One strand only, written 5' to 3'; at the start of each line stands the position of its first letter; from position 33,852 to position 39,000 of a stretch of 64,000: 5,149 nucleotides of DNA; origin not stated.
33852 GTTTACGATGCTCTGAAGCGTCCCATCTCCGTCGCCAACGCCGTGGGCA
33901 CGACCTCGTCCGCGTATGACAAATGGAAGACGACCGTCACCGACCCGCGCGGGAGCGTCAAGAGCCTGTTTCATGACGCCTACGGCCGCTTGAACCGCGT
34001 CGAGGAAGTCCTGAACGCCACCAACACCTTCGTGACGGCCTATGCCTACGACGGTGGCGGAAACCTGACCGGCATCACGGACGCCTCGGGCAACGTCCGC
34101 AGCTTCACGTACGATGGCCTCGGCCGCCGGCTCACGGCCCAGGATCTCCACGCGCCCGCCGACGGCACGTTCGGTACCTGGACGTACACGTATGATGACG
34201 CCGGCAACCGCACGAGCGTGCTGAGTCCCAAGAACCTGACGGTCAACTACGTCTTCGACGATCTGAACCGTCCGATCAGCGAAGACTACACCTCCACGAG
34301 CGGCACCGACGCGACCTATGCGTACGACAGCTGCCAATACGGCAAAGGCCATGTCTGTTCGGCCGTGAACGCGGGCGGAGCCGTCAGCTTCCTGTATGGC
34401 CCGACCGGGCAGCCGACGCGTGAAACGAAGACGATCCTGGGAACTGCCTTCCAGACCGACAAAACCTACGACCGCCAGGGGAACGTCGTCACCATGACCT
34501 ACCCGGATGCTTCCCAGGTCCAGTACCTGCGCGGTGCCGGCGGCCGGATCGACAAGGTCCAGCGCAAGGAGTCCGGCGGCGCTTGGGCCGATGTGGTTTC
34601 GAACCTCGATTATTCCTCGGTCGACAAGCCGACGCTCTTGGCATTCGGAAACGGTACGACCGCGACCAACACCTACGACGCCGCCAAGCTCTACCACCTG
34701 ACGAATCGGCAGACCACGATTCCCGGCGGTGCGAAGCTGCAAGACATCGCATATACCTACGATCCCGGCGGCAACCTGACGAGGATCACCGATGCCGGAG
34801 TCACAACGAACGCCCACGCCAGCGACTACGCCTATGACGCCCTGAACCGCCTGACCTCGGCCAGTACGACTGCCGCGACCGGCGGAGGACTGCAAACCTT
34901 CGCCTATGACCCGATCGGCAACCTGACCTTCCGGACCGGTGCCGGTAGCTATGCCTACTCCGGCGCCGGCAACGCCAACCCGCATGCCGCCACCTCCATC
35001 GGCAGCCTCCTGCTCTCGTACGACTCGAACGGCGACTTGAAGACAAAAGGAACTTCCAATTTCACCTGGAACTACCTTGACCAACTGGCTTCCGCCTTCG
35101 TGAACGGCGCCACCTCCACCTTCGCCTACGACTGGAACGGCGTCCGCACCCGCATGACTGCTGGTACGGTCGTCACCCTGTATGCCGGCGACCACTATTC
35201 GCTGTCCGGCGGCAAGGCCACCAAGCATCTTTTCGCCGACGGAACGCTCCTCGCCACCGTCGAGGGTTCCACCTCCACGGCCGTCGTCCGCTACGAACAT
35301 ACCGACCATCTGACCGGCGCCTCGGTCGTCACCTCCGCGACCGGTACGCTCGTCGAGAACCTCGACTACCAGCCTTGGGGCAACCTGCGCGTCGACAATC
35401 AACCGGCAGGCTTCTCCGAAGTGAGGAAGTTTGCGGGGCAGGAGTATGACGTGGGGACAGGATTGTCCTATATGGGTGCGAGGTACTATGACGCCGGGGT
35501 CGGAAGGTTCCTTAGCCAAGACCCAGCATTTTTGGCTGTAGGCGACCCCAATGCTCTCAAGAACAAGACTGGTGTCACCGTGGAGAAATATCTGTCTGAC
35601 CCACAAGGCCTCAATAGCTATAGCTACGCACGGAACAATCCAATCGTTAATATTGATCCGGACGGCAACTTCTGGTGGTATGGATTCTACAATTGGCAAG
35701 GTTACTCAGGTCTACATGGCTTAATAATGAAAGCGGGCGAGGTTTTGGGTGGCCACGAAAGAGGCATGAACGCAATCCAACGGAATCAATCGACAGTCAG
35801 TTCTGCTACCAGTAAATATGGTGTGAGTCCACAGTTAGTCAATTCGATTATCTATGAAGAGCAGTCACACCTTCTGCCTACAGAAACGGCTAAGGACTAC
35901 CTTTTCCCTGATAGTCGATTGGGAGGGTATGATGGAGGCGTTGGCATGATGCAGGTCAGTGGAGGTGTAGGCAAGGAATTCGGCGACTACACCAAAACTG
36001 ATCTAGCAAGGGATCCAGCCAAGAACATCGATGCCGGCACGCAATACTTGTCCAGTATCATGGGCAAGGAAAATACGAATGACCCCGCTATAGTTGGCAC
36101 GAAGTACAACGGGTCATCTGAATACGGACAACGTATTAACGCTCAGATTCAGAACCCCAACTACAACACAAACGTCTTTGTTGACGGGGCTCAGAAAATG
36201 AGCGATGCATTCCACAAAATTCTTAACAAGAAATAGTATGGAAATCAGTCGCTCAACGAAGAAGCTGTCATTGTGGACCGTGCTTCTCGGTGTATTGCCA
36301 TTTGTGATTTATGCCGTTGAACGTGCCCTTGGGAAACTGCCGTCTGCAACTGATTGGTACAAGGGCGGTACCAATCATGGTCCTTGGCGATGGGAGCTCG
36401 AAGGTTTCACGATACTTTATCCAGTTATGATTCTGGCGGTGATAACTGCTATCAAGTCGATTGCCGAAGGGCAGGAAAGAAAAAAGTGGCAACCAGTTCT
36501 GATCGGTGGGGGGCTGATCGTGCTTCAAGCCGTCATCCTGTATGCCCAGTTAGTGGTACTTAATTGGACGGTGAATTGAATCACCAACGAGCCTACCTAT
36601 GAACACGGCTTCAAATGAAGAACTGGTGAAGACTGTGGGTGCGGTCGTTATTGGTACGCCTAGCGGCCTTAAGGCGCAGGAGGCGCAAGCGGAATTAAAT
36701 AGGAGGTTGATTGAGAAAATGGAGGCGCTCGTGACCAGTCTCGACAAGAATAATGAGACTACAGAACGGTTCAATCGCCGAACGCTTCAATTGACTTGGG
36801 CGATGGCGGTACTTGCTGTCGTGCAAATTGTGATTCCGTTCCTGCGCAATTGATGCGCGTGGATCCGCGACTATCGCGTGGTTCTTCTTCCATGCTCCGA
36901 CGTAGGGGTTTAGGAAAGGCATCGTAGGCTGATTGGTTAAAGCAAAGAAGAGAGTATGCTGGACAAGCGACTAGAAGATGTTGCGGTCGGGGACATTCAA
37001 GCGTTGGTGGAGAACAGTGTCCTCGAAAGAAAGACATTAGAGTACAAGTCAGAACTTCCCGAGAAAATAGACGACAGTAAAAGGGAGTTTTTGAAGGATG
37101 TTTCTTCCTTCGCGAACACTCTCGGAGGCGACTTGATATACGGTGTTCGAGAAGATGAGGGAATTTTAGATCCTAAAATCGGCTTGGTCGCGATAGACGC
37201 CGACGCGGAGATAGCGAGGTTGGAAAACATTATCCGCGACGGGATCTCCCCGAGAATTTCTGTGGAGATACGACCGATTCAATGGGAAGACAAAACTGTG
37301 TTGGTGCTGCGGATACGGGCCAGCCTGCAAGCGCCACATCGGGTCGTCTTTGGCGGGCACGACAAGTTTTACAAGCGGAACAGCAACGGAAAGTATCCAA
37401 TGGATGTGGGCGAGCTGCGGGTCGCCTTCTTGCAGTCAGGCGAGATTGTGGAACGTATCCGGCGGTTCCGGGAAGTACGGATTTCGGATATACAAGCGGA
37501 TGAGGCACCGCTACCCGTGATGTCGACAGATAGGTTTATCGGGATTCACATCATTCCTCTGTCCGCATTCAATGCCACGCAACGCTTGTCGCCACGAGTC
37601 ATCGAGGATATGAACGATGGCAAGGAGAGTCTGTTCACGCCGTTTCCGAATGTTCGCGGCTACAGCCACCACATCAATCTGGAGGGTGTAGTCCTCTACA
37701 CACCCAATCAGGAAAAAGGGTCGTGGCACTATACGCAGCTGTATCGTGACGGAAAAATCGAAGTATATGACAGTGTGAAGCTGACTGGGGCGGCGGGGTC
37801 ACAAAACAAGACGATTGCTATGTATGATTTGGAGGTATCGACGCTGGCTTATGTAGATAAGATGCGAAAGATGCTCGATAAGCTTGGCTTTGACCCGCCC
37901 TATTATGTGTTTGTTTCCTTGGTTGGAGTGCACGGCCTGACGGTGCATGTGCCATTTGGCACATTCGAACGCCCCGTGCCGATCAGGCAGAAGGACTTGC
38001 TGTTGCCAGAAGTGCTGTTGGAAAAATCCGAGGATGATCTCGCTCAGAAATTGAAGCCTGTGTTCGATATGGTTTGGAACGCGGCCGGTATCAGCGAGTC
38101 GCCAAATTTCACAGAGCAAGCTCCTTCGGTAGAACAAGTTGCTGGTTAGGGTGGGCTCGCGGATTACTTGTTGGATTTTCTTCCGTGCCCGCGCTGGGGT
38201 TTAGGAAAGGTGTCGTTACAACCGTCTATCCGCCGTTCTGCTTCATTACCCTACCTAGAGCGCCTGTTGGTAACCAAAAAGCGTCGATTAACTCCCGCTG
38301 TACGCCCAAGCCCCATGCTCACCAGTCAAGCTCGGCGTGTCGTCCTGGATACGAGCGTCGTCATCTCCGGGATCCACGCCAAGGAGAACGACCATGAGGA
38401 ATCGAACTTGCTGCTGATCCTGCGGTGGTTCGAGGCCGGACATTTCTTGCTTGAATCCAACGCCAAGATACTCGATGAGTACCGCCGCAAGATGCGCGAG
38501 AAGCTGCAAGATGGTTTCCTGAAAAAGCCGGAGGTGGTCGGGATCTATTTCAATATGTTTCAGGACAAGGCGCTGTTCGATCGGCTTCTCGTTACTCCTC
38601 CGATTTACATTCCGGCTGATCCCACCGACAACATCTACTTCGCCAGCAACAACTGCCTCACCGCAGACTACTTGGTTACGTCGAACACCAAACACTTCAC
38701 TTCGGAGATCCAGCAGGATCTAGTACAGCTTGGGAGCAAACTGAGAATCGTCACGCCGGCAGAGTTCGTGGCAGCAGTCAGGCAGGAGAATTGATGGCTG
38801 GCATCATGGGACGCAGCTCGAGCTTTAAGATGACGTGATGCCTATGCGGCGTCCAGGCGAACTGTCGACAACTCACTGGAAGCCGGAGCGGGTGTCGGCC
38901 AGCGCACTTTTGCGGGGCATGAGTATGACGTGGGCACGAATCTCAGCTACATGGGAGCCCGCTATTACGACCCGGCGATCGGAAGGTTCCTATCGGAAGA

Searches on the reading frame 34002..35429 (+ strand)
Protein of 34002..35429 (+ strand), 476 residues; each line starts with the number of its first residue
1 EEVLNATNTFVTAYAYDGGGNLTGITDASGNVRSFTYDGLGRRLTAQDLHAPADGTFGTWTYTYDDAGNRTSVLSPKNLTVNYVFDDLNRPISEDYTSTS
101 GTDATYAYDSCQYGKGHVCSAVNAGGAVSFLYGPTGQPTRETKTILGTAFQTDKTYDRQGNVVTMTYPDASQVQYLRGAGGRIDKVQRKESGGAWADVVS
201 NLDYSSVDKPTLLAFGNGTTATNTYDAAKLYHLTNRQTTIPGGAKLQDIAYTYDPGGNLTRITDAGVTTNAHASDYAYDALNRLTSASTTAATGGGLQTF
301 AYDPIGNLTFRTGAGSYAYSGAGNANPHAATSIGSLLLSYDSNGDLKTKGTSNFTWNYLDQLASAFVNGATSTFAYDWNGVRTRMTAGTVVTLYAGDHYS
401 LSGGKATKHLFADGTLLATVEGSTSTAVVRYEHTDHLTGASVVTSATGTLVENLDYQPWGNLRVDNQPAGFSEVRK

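Call 16: find_related_loci(query=window:34002-35429:+, collection=genome_contigs, flank=10000)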
Query window:34002-35429:+ (476 aa) in genome_contigs; peptide patterns used: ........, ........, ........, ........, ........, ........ (x = any residue, [..] = any of these).
109 stretches matched a pattern; 76 encode a relative of the query (tblastn E <= 1e-3); 76 distinct loci.
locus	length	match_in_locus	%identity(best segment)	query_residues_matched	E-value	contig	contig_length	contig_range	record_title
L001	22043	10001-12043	42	5-476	3e-111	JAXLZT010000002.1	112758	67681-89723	MAG: Candidatus Paceibacterota bacterium isolate STL-PAT9 C4.155.fa-2, whole genome shotgun sequence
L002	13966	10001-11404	45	4-464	4e-111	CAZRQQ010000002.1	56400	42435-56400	MAG TPA_asm: uncultured Candidatus Saccharibacteria bacterium isolate SRP133034_co1_23 genome assembly, contig: NODE_349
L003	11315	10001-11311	45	5-427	4e-106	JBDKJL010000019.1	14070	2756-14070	MAG: Candidatus Parcubacteria bacterium isolate guil_2019_sw_WHONDRS-S19S_0049_B_bin.21 scaffold_365302, whole genome sh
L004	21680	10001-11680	38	2-476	1e-105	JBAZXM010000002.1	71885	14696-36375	MAG: Candidatus Paceibacterota bacterium isolate SO_2017_GW1_56 NODE_2153_length_71885_cov_1.293459_OW334_2017, whole ge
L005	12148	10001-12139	45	12-444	7e-80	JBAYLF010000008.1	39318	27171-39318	MAG: Candidatus Paceibacterota bacterium isolate SO_2016_GW1_97 scaffold01895_OW334_2016, whole genome shotgun sequence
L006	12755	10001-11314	52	4-312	3e-76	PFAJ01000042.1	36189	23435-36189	MAG: Candidatus Doudnabacteria bacterium CG10_big_fil_rev_8_21_14_0_10_41_10 CG10_8_21_14_0.10_scaffold_1750_c, whole ge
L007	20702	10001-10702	52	4-236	1e-68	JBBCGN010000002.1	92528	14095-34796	MAG: bacterium isolate CoA_maxb_bin.114 s11345.ctg011367l, whole genome shotgun sequence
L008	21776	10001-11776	49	2-369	3e-63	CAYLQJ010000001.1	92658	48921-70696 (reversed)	MAG TPA_asm: uncultured Candidatus Saccharibacteria bacterium isolate SRP285395_co1_362 genome assembly, contig: NODE_22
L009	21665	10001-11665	48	5-337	6e-63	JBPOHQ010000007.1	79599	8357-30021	MAG: Candidatus Nomurabacteria bacterium isolate MAG_121 c_000000368225, whole genome shotgun sequence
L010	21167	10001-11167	36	2-392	4e-62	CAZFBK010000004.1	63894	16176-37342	MAG TPA_asm: uncultured Gammaproteobacteria bacterium isolate SRP286056_co1_112 genome assembly, contig: NODE_420_length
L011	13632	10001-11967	37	4-462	5e-62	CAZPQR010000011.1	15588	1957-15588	MAG TPA_asm: uncultured Gammaproteobacteria bacterium isolate SRP189682_co1_236 genome assembly, contig: NODE_7753_lengt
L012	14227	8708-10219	44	8-439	2e-61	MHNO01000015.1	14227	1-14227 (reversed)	MAG: Candidatus Ryanbacteria bacterium RIFCSPHIGHO2_02_FULL_45_17b rifcsphigho2_02_scaffold_9278, whole genome shotgun s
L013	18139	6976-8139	38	2-391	4e-63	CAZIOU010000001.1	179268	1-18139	MAG TPA_asm: uncultured Gammaproteobacteria bacterium isolate SRP286056_co1_85 genome assembly, contig: NODE_43_length_1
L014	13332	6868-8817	49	4-464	1e-123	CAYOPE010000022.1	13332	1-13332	MAG TPA_asm: uncultured Candidatus Saccharibacteria bacterium isolate SRP273308_co1_413 genome assembly, contig: NODE_57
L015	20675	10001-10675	52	15-239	6e-58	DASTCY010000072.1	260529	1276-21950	MAG TPA_asm: Candidatus Sulfotelmatobacter sp. isolate SMAG_U805 k141_318385, whole genome shotgun sequence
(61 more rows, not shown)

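Call 23: find_related_loci(query=window:34002-35429:+, collection=metagenome_contigs, flank=10000)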
Query window:34002-35429:+ (476 aa) in metagenome_contigs; peptide patterns used: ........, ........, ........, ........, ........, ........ (x = any residue, [..] = any of these).
164 stretches matched a pattern; 94 encode a relative of the query (tblastn E <= 1e-3); the best 80 are kept; 80 distinct loci.
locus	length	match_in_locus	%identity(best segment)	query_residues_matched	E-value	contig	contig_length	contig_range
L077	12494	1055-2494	46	5-476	2e-126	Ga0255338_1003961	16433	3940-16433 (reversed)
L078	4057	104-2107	47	5-476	5e-128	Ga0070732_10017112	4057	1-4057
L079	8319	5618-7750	44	2-476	2e-89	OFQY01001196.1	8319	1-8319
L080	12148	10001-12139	45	12-444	6e-80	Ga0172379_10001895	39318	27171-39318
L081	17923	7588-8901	53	2-331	5e-77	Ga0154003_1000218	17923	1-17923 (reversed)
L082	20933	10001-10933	48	2-311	3e-76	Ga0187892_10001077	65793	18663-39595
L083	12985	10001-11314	52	4-312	2e-76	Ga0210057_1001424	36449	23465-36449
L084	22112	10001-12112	49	17-476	4e-73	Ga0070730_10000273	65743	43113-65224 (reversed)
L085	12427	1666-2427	50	4-252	3e-71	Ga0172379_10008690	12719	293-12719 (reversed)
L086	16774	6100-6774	56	17-238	4e-69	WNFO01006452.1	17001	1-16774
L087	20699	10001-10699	50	8-240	1e-67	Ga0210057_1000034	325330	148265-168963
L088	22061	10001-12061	52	2-467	3e-64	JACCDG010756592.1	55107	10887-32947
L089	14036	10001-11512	44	8-439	2e-61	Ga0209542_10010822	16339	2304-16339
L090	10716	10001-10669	50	16-239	4e-61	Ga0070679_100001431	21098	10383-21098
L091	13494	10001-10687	47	8-234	2e-57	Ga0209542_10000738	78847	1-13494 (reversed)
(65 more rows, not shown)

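Call 71: search_protein_families(library=pfam, alignment_id=A4, max_evalue=0.001)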
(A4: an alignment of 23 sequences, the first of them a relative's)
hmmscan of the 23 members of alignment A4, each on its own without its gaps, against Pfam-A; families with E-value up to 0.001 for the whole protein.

A. member 1, L001:12260-12925:+ (222 aa): 0 families

B. families by the number of members that match (of 23 scanned): 8 families
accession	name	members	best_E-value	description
PF15607.11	Ntox44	2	1.7e-15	Bacterial toxin 44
PF01464.25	SLT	2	1.6e-09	Transglycosylase SLT domain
PF08291.16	Peptidase_M15_3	1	2e-15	Peptidase M15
PF01476.26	LysM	1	3.8e-08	LysM domain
PF14076.12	DUF4258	1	2.2e-06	Domain of unknown function (DUF4258)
PF02089.21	Palm_thioest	1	9.7e-05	Palmitoyl protein thioesterase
PF05951.18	Peptidase_M15_2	1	0.00013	Bacterial protein of unknown function (DUF882)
PF00561.26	Abhydrolase_1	1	0.00039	alpha/beta hydrolase fold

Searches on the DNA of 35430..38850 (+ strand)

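Call 77: search_dna_similar(query=window:35430-38850:+, collection=plasmids, mode=distant, max_rows=8)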
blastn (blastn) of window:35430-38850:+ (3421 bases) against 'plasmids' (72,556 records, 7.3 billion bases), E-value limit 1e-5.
No match.

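Call 78: search_dna_similar(query=window:35430-38850:+, collection=phages, mode=distant, max_rows=8)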
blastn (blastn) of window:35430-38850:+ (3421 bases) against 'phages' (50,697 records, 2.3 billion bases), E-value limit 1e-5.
No match.
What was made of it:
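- Tried and rejected: No DNA match in either collection (calls 77, 78).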

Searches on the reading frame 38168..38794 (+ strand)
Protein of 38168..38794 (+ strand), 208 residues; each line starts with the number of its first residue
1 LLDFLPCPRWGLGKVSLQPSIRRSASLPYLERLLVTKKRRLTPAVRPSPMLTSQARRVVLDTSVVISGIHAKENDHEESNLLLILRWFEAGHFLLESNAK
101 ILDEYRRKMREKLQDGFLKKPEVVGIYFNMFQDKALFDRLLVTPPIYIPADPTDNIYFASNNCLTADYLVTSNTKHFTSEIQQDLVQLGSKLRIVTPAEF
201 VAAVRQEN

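Call 10: search_protein_families(library=pfam, proteins=[window:38168-38794:+], max_evalue=0.01)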
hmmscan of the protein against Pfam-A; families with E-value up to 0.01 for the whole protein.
window:38168-38794:+ (208 aa): 1 family
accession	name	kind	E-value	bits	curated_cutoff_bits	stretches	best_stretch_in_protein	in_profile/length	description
PF13470.12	PIN_3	-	1.5e-06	29.5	27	1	57-175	1-115/115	PIN domain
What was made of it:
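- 38168..38794 (+): Gene for a PIN_3-domain protein. The first Met is at 38315. Probably a passenger. Pfam PF13470, 29.5 bits (call 10).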

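Call 36: search_protein_families(library=padloc, proteins=[window:38168-38794:+], max_evalue=0.01)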
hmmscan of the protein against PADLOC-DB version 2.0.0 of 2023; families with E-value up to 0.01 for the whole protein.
window:38168-38794:+ (208 aa): 0 families

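Call 37: search_protein_families(library=ncbifam, proteins=[window:38168-38794:+], max_evalue=0.01)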
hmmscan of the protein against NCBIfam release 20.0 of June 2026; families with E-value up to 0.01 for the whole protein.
window:38168-38794:+ (208 aa): 1 family
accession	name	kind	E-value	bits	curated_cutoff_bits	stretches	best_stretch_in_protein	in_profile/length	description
TIGR00305.1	TIGR00305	equivalog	0.00073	19.8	29.15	1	57-174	1-110/115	putative toxin-antitoxin system toxin component, PIN family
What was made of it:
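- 38168..38794 (+): Weak TIGR00305 match (call 37).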
